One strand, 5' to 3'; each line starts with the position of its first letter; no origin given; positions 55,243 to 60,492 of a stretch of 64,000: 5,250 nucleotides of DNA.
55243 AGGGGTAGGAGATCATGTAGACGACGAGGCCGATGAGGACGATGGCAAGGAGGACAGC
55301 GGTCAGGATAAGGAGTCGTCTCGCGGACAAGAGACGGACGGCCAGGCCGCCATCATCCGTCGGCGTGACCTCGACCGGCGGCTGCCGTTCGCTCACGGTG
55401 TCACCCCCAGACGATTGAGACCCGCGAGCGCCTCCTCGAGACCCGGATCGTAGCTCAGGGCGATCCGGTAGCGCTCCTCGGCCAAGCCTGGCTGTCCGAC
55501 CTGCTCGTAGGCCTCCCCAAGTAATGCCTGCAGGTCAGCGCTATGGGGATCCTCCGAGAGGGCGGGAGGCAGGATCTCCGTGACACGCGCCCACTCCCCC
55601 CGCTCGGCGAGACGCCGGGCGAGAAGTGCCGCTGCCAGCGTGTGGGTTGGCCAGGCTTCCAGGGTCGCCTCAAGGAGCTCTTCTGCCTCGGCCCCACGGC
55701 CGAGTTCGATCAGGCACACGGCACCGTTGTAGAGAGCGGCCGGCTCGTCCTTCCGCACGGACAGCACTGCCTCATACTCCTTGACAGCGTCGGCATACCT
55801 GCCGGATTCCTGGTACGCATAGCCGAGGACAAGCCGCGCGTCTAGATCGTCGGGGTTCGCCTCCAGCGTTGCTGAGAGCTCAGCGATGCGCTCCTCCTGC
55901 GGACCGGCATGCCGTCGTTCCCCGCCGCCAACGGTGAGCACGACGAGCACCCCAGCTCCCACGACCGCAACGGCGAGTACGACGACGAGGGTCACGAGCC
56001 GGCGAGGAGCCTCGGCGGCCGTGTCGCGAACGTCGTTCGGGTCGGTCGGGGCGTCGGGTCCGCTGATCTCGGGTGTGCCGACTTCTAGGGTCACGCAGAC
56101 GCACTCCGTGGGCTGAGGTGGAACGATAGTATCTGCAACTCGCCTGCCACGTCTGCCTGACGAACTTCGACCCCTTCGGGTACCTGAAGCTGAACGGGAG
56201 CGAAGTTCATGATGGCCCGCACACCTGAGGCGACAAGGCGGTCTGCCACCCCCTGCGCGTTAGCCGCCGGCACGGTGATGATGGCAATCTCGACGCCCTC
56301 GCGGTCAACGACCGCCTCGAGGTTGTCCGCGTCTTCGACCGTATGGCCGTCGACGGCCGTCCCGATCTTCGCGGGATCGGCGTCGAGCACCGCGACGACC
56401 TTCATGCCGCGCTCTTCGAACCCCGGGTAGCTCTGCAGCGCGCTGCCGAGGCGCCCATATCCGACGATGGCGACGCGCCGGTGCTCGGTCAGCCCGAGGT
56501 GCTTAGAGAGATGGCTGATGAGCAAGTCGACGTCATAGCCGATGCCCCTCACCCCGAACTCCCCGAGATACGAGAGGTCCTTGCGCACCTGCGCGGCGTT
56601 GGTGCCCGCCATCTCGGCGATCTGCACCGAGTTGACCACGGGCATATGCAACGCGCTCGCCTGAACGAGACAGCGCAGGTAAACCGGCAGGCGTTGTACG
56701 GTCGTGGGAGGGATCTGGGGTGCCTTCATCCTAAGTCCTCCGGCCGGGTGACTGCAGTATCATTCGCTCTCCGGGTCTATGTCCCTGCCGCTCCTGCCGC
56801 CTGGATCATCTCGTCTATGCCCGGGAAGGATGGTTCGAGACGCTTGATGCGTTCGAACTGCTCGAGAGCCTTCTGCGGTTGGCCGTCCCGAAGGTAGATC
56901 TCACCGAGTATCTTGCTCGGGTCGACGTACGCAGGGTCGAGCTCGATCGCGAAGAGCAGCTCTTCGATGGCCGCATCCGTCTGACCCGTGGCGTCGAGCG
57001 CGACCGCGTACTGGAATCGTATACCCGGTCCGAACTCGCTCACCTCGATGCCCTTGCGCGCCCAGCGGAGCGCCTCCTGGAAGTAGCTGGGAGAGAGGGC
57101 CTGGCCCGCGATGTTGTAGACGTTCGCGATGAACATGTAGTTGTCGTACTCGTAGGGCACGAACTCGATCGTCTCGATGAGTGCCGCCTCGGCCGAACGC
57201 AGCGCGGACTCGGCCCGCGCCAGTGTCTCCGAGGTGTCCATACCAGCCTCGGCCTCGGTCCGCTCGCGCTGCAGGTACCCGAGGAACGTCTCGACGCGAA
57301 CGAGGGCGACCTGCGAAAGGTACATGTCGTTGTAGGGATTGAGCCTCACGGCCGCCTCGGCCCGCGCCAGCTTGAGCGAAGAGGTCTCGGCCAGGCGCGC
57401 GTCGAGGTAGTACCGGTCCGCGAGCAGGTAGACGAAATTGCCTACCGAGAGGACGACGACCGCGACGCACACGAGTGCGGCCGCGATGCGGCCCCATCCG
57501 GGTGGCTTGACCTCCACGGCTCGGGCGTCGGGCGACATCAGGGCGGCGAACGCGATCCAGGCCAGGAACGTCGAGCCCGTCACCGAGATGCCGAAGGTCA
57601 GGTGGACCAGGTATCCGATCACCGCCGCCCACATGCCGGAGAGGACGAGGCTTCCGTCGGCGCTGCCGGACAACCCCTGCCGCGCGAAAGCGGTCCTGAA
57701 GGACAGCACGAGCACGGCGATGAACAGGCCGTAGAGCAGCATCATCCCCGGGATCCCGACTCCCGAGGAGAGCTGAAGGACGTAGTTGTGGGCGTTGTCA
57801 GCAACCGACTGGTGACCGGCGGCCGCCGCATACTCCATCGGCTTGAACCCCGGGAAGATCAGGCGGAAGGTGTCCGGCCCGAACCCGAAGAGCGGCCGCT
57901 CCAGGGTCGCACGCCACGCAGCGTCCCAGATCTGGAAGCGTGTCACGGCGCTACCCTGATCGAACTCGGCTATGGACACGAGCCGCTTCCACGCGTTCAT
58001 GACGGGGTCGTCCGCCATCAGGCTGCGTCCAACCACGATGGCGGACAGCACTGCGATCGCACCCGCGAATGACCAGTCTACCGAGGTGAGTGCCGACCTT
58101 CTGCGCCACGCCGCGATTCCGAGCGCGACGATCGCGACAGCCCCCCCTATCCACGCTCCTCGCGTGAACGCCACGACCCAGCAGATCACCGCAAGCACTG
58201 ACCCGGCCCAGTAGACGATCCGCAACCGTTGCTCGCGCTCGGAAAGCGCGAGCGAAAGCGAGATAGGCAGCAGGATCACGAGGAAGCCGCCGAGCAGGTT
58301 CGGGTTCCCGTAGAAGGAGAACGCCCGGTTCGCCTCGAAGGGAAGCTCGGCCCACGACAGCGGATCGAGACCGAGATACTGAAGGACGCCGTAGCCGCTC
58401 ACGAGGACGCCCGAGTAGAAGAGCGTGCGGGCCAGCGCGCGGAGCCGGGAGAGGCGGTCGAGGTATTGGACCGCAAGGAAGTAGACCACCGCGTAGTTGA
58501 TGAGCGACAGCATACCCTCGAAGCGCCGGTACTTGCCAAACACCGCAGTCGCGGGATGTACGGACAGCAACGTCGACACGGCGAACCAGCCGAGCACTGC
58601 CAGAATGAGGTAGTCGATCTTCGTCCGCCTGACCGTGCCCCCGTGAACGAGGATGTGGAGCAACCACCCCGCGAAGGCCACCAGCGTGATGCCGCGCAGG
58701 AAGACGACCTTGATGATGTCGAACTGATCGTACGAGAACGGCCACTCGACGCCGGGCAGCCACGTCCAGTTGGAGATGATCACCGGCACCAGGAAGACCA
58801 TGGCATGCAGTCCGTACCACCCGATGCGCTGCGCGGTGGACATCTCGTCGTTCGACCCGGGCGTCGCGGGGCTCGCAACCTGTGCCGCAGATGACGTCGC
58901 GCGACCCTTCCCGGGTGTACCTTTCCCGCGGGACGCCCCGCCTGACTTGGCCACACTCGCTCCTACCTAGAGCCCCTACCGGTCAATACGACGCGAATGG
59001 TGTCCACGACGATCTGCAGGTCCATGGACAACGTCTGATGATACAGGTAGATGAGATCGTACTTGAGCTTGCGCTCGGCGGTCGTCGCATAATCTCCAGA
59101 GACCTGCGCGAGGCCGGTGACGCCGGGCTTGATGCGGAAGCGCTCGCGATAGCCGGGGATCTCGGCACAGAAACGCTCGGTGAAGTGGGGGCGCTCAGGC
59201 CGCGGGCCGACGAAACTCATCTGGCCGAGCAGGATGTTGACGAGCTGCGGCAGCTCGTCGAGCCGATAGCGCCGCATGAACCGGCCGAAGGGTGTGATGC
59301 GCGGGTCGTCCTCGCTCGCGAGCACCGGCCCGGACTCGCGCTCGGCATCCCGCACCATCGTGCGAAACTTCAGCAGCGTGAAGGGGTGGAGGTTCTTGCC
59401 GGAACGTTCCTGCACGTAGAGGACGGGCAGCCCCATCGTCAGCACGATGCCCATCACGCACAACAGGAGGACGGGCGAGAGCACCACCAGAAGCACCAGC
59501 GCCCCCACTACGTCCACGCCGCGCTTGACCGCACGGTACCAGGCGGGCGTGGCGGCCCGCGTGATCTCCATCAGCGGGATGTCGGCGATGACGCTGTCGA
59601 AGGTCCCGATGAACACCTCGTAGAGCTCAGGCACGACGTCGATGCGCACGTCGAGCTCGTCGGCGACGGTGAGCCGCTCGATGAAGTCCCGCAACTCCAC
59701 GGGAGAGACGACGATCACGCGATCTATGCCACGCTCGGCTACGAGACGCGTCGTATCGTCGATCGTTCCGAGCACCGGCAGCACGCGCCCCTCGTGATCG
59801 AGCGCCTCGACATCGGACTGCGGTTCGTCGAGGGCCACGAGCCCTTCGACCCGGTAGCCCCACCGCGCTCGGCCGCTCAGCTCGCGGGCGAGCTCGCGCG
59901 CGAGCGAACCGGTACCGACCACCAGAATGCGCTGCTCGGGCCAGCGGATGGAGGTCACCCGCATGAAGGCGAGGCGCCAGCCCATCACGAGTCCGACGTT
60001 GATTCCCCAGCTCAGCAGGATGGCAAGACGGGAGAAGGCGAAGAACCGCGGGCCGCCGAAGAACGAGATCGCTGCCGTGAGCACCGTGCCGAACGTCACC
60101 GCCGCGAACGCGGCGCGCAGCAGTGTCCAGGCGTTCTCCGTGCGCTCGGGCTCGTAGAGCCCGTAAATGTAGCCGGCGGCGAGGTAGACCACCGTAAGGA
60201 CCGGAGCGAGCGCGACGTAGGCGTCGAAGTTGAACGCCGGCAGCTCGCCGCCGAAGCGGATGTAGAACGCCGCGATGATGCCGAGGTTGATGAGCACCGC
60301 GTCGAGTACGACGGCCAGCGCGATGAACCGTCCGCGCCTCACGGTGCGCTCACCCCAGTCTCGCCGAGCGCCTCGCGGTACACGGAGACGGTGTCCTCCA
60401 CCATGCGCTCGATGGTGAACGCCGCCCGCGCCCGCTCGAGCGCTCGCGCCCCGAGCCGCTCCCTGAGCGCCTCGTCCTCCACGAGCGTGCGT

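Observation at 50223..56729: rex / TPR / NHL-propeller / 15-haem surface cytochrome / 12-haem NapC-NirT-like membrane cytochrome: candidate extracellular electron-transfer module in an Actinomycetota-like genome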

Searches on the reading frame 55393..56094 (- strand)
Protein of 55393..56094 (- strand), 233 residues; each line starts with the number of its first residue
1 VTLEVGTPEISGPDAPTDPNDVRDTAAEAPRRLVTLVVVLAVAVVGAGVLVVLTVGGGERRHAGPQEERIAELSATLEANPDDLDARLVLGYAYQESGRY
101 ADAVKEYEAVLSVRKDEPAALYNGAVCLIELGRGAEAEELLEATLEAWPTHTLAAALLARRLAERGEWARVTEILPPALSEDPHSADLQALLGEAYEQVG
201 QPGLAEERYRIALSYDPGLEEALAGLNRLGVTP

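Call 4: search_protein_families(library=pfam, proteins=[window:55393-56094:-], max_evalue=0.01)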
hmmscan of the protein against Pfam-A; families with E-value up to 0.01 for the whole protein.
window:55393-56094:- (233 aa): 20 families
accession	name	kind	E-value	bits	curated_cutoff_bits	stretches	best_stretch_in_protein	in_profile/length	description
PF14559.12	TPR_19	-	1.7e-17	64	25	3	96-160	3-67/68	Tetratricopeptide repeat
PF13432.12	TPR_16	-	3.5e-11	43.8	32.7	1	89-150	2-63/65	Tetratricopeptide repeat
PF13428.12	TPR_14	-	1.8e-10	40.9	23.5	1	85-123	2-40/44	Tetratricopeptide repeat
PF13431.12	TPR_17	-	4.7e-10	39.4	24.4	1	76-104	5-33/34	Tetratricopeptide repeat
PF13424.12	TPR_12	-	8.7e-09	35.9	30.1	1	119-158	4-48/77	Tetratricopeptide repeat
PF07719.23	TPR_2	-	3.1e-08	33.5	27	1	90-112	7-29/34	Tetratricopeptide repeat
PF13181.12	TPR_8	-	5.5e-08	32.8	25.7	1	85-116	2-33/34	Tetratricopeptide repeat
PF13414.12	TPR_11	-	2.4e-07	30.8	26.8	1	91-123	1-33/42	TPR repeat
PF12895.13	ANAPC3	-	2.8e-07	31.1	27.2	1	76-143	15-81/82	Anaphase-promoting complex, cyclosome, subunit 3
PF00515.34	TPR_1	-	3.7e-07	30.1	27.8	0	89-114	6-31/34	Tetratricopeptide repeat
PF13176.12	TPR_7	-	4.9e-07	29.8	27.9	1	89-117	4-32/36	Tetratricopeptide repeat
PF13374.12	TPR_10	-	1.8e-06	28.2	27.5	1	85-115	3-33/42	Tetratricopeptide repeat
PF13174.12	TPR_6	-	4.4e-06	27.4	26.3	0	85-111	1-27/33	Tetratricopeptide repeat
PF14561.12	TPR_20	-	2.9e-05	24.8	25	1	67-106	5-44/90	Tetratricopeptide repeat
PF07721.20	TPR_4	-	5.6e-05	23.8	27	0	118-143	1-26/26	Tetratricopeptide repeat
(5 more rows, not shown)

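Call 5: search_protein_families(library=ncbifam, proteins=[window:55393-56094:-], max_evalue=0.001)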
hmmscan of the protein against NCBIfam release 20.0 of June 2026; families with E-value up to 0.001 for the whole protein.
window:55393-56094:- (233 aa): 14 families
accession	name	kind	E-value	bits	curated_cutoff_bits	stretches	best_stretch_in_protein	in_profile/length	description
NF040959.1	MamA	equivalog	1e-15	57.8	200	2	62-152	49-139/204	magnetosome protein MamA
TIGR02521.1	type_IV_pilW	equivalog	1.1e-14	54.6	154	2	163-218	42-97/234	type IV pilus biogenesis/stability protein PilW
TIGR02917.1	PEP_TPR_lipo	equivalog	2.1e-14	52.4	312.2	2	121-229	59-168/899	XrtA/PEP-CTERM system TPR-repeat protein PrsT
TIGR02552.1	LcrH_SycD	equivalog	3.9e-10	39.6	104.8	1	80-148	48-116/136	SycD/LcrH family type III secretion system chaperone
NF033920.0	C39_PA2778_fam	equivalog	2.9e-09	36.7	150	1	65-144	171-250/255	PA2778 family cysteine peptidase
NF052415.1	T3SS_chap_SctY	equivalog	7.3e-08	32.9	70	0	121-212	9-103/106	type III secretion apparatus assembly chaperone SctY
TIGR02795.1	tol_pal_ybgF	equivalog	6.1e-07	30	90.1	1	85-154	40-112/119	tol-pal system protein YbgF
TIGR00540.1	TPR_hemY_coli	hypoth_equivalog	6.2e-07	28.5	142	1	64-122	306-364/385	heme biosynthesis-associated TPR protein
NF033758.1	gliding_GltE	equivalog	7.4e-06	25.2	225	0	120-223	88-191/411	adventurous gliding motility TPR repeat lipoprotein GltE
NF008520.0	PRK11447.1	equivalog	7.9e-06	23.9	858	0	63-116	282-335/1157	cellulose synthase complex outer membrane protein BcsC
NF033762.1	social_mot_Tgl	equivalog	5.6e-05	22.6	225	1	63-201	44-185/252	social motility TPR repeat lipoprotein Tgl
NF008757.0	PRK11788.1-5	equivalog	7e-05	22.1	363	1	63-198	193-328/388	lipopolysaccharide assembly protein LapB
NF008755.0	PRK11788.1-3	equivalog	0.00045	19.7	430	1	65-197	195-327/388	lipopolysaccharide assembly protein LapB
NF008391.2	PRK11189.1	equivalog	0.00055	19.5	250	0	73-144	88-159/297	lipoprotein NlpI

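Call 64: search_solved_structures(query=window:55393-56091:-, max_evalue=0.0001)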
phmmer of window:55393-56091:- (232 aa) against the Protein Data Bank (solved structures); distinct sequences matched with E-value up to 0.0001: 35.
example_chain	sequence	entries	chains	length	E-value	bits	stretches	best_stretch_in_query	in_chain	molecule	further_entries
9qhb_A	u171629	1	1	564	1.9e-28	102.9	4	63-223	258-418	Engineered tetratricopeptide repeat protein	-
8bu0_A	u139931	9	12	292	6.8e-15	58.6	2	76-225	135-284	Consensus tetratricopeptide repeat protein | Crystal structure of an 8-repeat consensus TPR superhelix with Zinc. | Monomer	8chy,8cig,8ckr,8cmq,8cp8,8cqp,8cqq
9qhc_A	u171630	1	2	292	8.4e-15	58.3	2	63-225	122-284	Engineered tetratricopeptide repeat protein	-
7yeh_B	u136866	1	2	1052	7.2e-13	52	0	76-225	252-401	UDP-N-acetylglucosamine--peptide N-acetylglucosaminyltransferase 110 kDa subunit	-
7yea_A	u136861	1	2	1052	7.2e-13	52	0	76-225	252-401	UDP-N-acetylglucosamine--peptide N-acetylglucosaminyltransferase 110 kDa subunit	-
7ntf_A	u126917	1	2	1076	7.7e-13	51.9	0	76-225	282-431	Isoform 1 of UDP-N-acetylglucosamine--peptide N-acetylglucosaminyltransferase 110 kDa subu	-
1w3b_A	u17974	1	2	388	1.1e-10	44.8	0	75-225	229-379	UDP-N-ACETYLGLUCOSAMINE--PEPTIDE N-ACETYLGLUCOSAMINYLTRANSFERASE 110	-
6eou_A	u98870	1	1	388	1.2e-10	44.8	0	76-225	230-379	UDP-N-acetylglucosamine--peptide N-acetylglucosaminyltransferase 110 kDa subunit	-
7obi_A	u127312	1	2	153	8.2e-10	42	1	88-226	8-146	CTPR-rv4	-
9gzg_A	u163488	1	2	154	3e-08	36.9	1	88-225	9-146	Engineered CTPR protein with glutamic acids for conductivity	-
8fgw_D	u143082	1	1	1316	3.1e-07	33.6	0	64-157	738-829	Tetratricopeptide repeat protein 21B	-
8ch0_A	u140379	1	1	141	5.1e-07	32.9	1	85-216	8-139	Consensus tetratricopeptide repeat protein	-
8bbe_D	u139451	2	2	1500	6.3e-07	32.6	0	64-157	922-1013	SNAP-tag,Tetratricopeptide repeat protein 21B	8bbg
2fo7_A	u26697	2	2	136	6.3e-07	32.6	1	87-216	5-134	SYNTHETIC CONSENSUS TPR PROTEIN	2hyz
1na0_A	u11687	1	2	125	1.7e-06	31.2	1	84-197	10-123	designed protein CTPR3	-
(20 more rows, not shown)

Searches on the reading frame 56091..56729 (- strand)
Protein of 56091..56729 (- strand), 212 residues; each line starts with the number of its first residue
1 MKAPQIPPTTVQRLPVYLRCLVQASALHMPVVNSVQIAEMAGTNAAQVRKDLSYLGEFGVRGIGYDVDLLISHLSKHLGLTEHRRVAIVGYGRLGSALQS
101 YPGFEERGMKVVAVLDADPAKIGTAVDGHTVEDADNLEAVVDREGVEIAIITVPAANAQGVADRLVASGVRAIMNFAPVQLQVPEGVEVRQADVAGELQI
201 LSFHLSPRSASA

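Call 4: search_protein_families(library=pfam, proteins=[window:56091-56729:-], max_evalue=0.01)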
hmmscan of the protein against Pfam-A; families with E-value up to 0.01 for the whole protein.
window:56091-56729:- (212 aa): 4 families
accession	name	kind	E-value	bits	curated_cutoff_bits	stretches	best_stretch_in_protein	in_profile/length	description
PF02629.25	CoA_binding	-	1.1e-20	74.7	22.3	1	82-179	2-97/97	CoA binding domain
PF06971.19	Put_DNA-bind_N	-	1.5e-15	57.5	27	1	5-53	1-49/49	Putative DNA-binding protein N-terminus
PF01408.29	GFO_IDH_MocA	-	8.8e-08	33.3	24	1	85-183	2-99/120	Oxidoreductase family, NAD-binding Rossmann fold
PF03807.23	F420_oxidored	-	0.0077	17.2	21.6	0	85-165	1-79/94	NADP oxidoreductase coenzyme F420-dependent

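Call 5: search_protein_families(library=ncbifam, proteins=[window:56091-56729:-], max_evalue=0.001)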
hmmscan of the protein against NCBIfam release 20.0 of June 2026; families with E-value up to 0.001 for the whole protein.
window:56091-56729:- (212 aa): 10 families
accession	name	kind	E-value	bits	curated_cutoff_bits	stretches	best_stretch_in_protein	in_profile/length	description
NF003992.0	PRK05472.2-1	equivalog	7.9e-83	277.4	226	1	3-208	18-223/249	redox-sensing transcriptional repressor Rex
NF003995.0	PRK05472.2-4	subfamily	2e-76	256.2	126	1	2-208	2-208/213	redox-sensing transcriptional repressor Rex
NF003993.0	PRK05472.2-2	equivalog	4.3e-73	245.4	217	1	1-209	1-209/212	redox-sensing transcriptional repressor Rex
NF003994.0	PRK05472.2-3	equivalog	5.8e-62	208.9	130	1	4-206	7-209/217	redox-sensing transcriptional repressor Rex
NF003996.0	PRK05472.2-5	equivalog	1e-55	188.8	138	1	6-208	2-202/209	redox-sensing transcriptional repressor Rex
NF003989.0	PRK05472.1-3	equivalog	3e-53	180.8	177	1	2-206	4-208/215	redox-sensing transcriptional repressor Rex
NF003990.0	PRK05472.1-4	equivalog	1.2e-51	175.3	233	1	3-207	4-208/214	redox-sensing transcriptional repressor Rex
NF003991.0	PRK05472.1-5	equivalog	5.1e-42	144.2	198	1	5-205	6-206/211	redox-sensing transcriptional repressor Rex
NF003988.0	PRK05472.1-1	equivalog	6.1e-42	144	321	1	5-205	6-208/214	redox-sensing transcriptional repressor Rex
TIGR03023.1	WcaJ_sugtrans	equivalog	0.00014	21.3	410.75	1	81-163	127-211/453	undecaprenyl-phosphate glucose phosphotransferase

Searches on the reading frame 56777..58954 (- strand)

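Call 4: search_protein_families(library=pfam, proteins=[window:56777-58954:-], max_evalue=0.01)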
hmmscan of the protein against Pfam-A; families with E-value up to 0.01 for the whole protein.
window:56777-58954:- (725 aa): 10 families
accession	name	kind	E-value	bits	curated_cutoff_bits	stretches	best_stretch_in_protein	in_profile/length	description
PF04932.20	Wzy_C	-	2.9e-20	73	31.7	1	251-407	2-148/149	O-Antigen ligase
PF07719.23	TPR_2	-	6.2e-06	26.4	27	1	683-709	7-33/34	Tetratricopeptide repeat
PF13428.12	TPR_14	-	1.2e-05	26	23.5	0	682-713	6-37/44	Tetratricopeptide repeat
PF13181.12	TPR_8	-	4.7e-05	23.7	25.7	0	646-675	4-33/34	Tetratricopeptide repeat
PF13431.12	TPR_17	-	5.5e-05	23.6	24.4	0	669-698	5-34/34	Tetratricopeptide repeat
PF00515.34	TPR_1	-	0.00016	21.8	27.8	0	683-710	7-34/34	Tetratricopeptide repeat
PF14559.12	TPR_19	-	0.00022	21.9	25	1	656-708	4-56/68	Tetratricopeptide repeat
PF13414.12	TPR_11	-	0.00044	20.3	26.8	1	656-691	7-42/42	TPR repeat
PF13432.12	TPR_16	-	0.00094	20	32.7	1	652-706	6-60/65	Tetratricopeptide repeat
PF13424.12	TPR_12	-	0.0046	17.6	30.1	0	683-702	51-70/77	Tetratricopeptide repeat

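Call 5: search_protein_families(library=ncbifam, proteins=[window:56777-58954:-], max_evalue=0.001)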
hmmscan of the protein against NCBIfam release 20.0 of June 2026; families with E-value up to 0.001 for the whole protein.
window:56777-58954:- (725 aa): 5 families
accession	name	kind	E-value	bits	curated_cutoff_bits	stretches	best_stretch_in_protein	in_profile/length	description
TIGR00947.1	2A73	equivalog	1.4e-25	90.2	366.4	1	88-453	42-398/425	IctB family putative bicarbonate transporter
NF040959.1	MamA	equivalog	4.2e-09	36.1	200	1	624-707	120-203/204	magnetosome protein MamA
TIGR03097.1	PEP_O_lig_1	hypoth_equivalog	7.7e-09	34.9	188.1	1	51-424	14-350/408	putative O-glycosylation ligase, exosortase A system-associated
TIGR02521.1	type_IV_pilW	equivalog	1.6e-06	27.9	154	1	645-704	33-92/234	type IV pilus biogenesis/stability protein PilW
TIGR02917.1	PEP_TPR_lipo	equivalog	0.00036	18.5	312.2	0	625-666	853-894/899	XrtA/PEP-CTERM system TPR-repeat protein PrsT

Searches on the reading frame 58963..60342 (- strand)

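Call 4: search_protein_families(library=pfam, proteins=[window:58963-60342:-], max_evalue=0.01)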
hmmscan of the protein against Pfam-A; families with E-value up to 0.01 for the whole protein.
window:58963-60342:- (459 aa): 2 families
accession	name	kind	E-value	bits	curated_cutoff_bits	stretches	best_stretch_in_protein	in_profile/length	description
PF02397.22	Bac_transf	-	1.6e-62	210.6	27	1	273-453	1-178/179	Bacterial sugar transferase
PF13727.12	CoA_binding_3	-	3.5e-12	47.1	25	1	60-225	3-161/175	CoA-binding domain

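Call 5: search_protein_families(library=ncbifam, proteins=[window:58963-60342:-], max_evalue=0.001)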
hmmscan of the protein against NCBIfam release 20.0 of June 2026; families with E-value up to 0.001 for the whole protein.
window:58963-60342:- (459 aa): 10 families
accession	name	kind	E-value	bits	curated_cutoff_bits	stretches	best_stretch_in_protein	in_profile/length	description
TIGR03025.1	EPS_sugtrans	subfamily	1.1e-116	390.7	295.55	1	13-458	2-444/445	exopolysaccharide biosynthesis polyprenyl glycosylphosphotransferase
TIGR03023.1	WcaJ_sugtrans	equivalog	2.3e-97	327.1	410.75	1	13-456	2-450/453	undecaprenyl-phosphate glucose phosphotransferase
TIGR03013.1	EpsB_2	subfamily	1.9e-90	304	393.35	1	14-459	3-443/443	TIGR03013 family XrtA/PEP-CTERM system glycosyltransferase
TIGR03022.1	WbaP_sugtrans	subfamily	9.3e-64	216.3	403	1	12-458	3-455/456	undecaprenyl-phosphate galactose phosphotransferase WbaP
NF041877.1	EPS_EpsZ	equivalog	3.1e-53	181.1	800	1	9-458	10-458/459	exopolysaccharide biosynthesis polyisoprenyl-phosphate hexose-1-phosphate transferase EpsZ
NF052601.1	undeca_RfbP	equivalog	7.4e-45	153.1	330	1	269-454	41-237/244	undecaprenyl-phosphate galactose phosphotransferase family protein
NF007518.0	PRK10124.1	equivalog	1.8e-42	145.6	684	1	41-449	49-454/464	undecaprenyl-phosphate glucose phosphotransferase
NF050817.1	PolSacchBiosHfsE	equivalog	3.5e-38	131.5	750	1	44-455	49-462/467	polysaccharide biosynthesis protein HfsE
NF011751.0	PRK15204.1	equivalog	9.2e-33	113.5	907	1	31-457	44-474/476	undecaprenyl-phosphate galactose phosphotransferase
NF045514.1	glycotran_HepC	equivalog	1e-20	74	140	1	258-382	102-211/220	heterocyst development glycosyltransferase HepC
